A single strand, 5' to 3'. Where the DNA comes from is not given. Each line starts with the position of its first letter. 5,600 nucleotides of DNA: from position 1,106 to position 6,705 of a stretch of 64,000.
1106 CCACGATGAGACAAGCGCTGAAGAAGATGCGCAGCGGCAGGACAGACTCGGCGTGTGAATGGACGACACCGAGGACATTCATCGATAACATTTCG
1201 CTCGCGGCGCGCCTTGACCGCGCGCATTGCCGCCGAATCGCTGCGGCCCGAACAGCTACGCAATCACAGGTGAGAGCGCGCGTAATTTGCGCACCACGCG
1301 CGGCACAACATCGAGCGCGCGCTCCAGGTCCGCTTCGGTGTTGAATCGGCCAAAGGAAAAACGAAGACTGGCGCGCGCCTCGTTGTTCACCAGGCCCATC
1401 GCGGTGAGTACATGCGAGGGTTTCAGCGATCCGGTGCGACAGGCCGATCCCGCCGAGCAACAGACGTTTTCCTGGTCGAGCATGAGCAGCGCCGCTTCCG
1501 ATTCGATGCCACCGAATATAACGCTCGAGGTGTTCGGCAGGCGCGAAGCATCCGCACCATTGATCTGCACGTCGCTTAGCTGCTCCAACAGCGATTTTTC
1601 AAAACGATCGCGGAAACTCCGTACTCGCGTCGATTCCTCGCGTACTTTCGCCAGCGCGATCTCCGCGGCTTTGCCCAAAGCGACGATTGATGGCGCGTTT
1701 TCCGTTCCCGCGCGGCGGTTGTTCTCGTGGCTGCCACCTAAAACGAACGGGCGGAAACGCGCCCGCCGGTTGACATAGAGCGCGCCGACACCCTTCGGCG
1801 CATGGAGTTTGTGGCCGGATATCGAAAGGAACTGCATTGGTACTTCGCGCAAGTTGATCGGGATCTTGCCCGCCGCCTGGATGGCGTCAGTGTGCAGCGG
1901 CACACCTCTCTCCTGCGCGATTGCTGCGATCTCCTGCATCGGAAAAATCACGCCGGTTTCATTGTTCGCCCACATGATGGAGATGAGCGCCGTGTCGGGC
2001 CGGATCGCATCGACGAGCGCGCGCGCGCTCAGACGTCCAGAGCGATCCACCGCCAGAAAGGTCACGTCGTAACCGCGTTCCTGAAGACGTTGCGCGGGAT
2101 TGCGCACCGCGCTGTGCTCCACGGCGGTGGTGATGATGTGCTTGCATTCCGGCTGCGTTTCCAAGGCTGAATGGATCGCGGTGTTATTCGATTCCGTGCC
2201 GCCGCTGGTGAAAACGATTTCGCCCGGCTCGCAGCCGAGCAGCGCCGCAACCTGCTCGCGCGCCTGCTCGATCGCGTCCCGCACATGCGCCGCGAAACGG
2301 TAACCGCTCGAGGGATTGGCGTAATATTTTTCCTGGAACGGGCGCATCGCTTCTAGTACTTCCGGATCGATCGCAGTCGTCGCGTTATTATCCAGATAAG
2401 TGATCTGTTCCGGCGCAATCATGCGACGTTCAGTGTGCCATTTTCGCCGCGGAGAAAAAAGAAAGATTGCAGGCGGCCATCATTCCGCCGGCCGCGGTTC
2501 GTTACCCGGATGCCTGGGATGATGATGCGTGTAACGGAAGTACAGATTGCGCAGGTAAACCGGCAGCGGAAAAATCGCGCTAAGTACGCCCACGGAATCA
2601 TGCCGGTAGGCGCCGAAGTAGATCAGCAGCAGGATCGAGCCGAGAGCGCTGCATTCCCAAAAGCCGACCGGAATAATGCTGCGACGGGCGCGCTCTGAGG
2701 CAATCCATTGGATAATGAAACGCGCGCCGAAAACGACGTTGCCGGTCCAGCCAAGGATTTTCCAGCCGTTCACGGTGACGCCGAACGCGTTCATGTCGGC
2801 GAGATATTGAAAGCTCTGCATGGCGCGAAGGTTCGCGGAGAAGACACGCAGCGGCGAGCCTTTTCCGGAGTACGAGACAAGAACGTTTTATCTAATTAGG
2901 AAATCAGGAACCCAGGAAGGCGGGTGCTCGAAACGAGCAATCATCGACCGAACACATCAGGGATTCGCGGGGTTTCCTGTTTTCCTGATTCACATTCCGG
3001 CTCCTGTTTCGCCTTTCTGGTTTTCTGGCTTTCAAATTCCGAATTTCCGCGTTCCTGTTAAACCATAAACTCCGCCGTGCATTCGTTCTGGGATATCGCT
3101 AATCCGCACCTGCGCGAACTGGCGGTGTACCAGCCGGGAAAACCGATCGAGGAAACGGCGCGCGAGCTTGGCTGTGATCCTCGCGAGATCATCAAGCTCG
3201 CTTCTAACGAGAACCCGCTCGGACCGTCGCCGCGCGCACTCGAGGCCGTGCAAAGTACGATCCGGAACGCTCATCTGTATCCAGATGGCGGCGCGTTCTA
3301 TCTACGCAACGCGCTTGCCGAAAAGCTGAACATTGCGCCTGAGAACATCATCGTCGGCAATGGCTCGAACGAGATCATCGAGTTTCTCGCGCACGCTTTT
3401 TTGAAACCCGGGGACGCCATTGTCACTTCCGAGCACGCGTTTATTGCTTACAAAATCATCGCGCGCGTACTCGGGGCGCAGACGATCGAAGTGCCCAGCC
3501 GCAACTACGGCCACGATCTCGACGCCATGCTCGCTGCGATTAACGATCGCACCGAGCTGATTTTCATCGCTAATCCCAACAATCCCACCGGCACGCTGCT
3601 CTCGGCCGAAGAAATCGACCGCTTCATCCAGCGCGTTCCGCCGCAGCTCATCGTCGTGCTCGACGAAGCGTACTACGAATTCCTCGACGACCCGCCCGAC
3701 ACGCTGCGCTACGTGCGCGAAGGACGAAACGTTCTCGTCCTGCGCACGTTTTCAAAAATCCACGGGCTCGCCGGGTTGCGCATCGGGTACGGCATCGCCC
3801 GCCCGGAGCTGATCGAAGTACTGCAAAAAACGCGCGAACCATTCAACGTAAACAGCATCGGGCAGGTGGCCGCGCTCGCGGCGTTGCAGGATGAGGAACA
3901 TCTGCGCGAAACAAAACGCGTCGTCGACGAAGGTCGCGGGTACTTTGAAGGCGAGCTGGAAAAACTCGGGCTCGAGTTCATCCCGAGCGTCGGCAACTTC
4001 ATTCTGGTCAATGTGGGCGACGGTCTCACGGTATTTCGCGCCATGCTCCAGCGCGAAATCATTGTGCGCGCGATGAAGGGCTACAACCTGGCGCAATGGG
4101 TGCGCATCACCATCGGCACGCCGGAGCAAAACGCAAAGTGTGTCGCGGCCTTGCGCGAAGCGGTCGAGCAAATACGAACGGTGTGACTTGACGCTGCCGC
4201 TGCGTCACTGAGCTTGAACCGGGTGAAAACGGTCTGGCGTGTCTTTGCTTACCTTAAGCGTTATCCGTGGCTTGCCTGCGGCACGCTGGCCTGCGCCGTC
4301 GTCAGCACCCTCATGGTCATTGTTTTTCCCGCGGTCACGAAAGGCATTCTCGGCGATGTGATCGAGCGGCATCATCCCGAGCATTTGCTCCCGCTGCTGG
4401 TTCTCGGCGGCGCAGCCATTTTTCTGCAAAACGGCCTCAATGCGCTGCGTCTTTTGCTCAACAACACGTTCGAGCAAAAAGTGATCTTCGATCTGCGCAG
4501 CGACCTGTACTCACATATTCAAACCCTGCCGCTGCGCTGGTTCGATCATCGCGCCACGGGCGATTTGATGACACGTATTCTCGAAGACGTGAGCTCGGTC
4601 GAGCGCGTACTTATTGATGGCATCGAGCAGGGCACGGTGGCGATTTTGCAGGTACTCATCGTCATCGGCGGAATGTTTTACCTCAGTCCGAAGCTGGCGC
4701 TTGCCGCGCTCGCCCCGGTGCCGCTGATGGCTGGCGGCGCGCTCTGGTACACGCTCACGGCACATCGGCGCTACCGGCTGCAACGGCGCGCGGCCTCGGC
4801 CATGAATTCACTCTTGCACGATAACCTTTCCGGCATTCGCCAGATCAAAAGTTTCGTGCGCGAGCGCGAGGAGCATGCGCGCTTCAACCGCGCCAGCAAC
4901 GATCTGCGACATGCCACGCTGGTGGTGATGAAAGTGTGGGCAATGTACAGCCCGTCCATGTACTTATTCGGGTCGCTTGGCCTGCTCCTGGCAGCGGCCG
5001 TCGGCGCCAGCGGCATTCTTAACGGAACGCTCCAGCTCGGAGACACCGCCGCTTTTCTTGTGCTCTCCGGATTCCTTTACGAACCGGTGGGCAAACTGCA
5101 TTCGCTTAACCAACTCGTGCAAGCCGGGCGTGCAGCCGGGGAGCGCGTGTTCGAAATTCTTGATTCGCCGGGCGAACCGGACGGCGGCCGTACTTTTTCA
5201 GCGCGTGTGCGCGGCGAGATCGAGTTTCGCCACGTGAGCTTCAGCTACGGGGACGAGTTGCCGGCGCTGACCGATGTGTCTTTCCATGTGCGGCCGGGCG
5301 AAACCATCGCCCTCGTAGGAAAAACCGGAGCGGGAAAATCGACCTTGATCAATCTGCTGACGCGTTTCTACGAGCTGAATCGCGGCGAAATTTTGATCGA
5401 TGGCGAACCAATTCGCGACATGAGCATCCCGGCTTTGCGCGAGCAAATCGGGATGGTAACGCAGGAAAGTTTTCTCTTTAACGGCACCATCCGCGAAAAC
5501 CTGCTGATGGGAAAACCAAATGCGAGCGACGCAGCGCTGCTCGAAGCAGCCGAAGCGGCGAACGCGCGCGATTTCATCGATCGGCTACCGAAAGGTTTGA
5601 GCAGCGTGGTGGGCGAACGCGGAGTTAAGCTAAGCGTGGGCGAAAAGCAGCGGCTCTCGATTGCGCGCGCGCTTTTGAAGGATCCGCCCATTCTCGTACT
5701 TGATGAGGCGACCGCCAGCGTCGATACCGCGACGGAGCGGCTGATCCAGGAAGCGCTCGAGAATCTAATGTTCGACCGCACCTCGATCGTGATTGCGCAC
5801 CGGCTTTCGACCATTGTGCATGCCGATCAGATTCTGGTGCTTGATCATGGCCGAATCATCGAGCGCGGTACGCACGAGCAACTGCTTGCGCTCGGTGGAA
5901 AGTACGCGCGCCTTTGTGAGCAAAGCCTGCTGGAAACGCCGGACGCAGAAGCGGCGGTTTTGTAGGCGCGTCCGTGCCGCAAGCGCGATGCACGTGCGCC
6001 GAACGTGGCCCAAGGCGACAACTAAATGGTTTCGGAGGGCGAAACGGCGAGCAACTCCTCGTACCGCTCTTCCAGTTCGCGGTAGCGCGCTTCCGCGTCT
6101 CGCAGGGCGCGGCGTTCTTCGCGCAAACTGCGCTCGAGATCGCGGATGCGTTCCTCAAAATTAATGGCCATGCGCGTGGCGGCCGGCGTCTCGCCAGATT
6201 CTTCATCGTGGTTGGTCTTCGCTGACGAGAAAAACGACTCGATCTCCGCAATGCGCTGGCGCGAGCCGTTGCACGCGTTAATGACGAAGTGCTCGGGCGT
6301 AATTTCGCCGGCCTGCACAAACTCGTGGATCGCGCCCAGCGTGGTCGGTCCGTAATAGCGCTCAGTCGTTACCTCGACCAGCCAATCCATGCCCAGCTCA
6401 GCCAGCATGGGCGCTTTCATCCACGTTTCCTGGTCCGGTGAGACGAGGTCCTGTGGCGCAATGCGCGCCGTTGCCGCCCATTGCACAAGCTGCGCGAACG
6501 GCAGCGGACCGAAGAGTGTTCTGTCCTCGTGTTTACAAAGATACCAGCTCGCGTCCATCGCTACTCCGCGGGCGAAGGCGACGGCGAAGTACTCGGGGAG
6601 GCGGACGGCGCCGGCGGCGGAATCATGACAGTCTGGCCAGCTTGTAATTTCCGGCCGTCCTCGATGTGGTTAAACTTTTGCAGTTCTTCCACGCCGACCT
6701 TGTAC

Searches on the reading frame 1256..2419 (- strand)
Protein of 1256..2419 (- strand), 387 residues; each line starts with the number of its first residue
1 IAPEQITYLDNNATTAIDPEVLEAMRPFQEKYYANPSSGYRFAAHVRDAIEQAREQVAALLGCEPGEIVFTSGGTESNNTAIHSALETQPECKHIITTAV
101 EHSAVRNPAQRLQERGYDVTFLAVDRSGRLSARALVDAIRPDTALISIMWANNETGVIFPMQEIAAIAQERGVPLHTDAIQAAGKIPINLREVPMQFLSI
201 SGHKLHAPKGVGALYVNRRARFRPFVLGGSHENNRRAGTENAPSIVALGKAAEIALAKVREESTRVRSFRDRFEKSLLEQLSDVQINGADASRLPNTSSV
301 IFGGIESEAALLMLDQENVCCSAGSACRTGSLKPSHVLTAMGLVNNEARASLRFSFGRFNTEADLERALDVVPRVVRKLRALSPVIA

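Call 65: search_protein_families(library=pfam, proteins=[window:1256-2419:-], max_evalue=0.0001)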
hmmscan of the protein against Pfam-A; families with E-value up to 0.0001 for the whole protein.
window:1256-2419:- (387 aa): 3 families
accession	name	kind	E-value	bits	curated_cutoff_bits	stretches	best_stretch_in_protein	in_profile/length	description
PF00266.25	Aminotran_5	-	2.1e-83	280.8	21.5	1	7-367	1-370/371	Aminotransferase class-V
PF01212.27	Beta_elim_lyase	-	4.6e-09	36.4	27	1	51-179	35-169/288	Beta-eliminating lyase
PF01041.23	DegT_DnrJ_EryC1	-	9.8e-09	35.3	19.8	1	67-184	41-151/360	DegT/DnrJ/EryC1/StrS aminotransferase family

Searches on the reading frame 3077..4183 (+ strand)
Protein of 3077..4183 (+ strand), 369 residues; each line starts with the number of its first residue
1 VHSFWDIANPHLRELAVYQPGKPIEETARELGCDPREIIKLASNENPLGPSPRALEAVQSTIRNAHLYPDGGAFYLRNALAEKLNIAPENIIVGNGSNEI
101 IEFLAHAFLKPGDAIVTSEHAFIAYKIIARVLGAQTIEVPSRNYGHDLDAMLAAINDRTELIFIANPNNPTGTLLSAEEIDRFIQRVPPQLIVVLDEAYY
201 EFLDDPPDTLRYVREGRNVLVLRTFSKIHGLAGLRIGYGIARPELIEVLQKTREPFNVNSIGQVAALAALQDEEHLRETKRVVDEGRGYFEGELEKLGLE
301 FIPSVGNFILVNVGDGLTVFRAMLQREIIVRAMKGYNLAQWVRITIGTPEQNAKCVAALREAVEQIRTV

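Call 65: search_protein_families(library=pfam, proteins=[window:3077-4183:+], max_evalue=0.0001)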
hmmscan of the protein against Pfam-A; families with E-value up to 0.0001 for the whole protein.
window:3077-4183:+ (369 aa): 4 families
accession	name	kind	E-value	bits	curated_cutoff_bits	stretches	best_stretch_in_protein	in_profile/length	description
PF00155.27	Aminotran_1_2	-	5.8e-66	223.6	19.7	1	37-359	2-361/361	Aminotransferase class I and II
PF00266.25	Aminotran_5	-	9.9e-09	35.1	21.5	1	76-198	48-177/371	Aminotransferase class-V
PF04864.19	Alliinase_C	-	2e-06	27.4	22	1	90-263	68-228/363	Allinase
PF01053.26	Cys_Met_Meta_PP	-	1.6e-05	24.1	27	1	90-199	70-176/381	Cys/Met metabolism PLP-dependent enzyme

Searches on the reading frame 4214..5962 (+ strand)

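Call 65: search_protein_families(library=pfam, proteins=[window:4214-5962:+], max_evalue=0.0001)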
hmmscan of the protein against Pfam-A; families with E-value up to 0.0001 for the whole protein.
window:4214-5962:+ (583 aa): 4 families
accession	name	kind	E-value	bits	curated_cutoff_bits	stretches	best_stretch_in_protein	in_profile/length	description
PF00664.28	ABC_membrane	-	1.5e-45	156.4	28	1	25-291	5-273/274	ABC transporter transmembrane region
PF00005.33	ABC_tran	-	2.9e-35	122.3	25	1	352-501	1-137/137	ABC transporter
PF13401.12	AAA_22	-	4.3e-05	24.3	27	0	365-518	8-104/130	AAA domain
PF02463.25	SMC_N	-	8.1e-05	22.6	40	0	381-541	99-209/220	RecF/RecN/SMC N terminal domain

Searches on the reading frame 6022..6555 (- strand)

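Call 65: search_protein_families(library=pfam, proteins=[window:6022-6555:-], max_evalue=0.0001)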
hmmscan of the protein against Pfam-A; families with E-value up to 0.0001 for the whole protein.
window:6022-6555:- (177 aa): 1 family
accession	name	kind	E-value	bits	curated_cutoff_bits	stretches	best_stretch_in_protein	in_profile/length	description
PF14237.11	GYF_2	-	1.2e-09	38.2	25.8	0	13-54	8-50/50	GYF domain 2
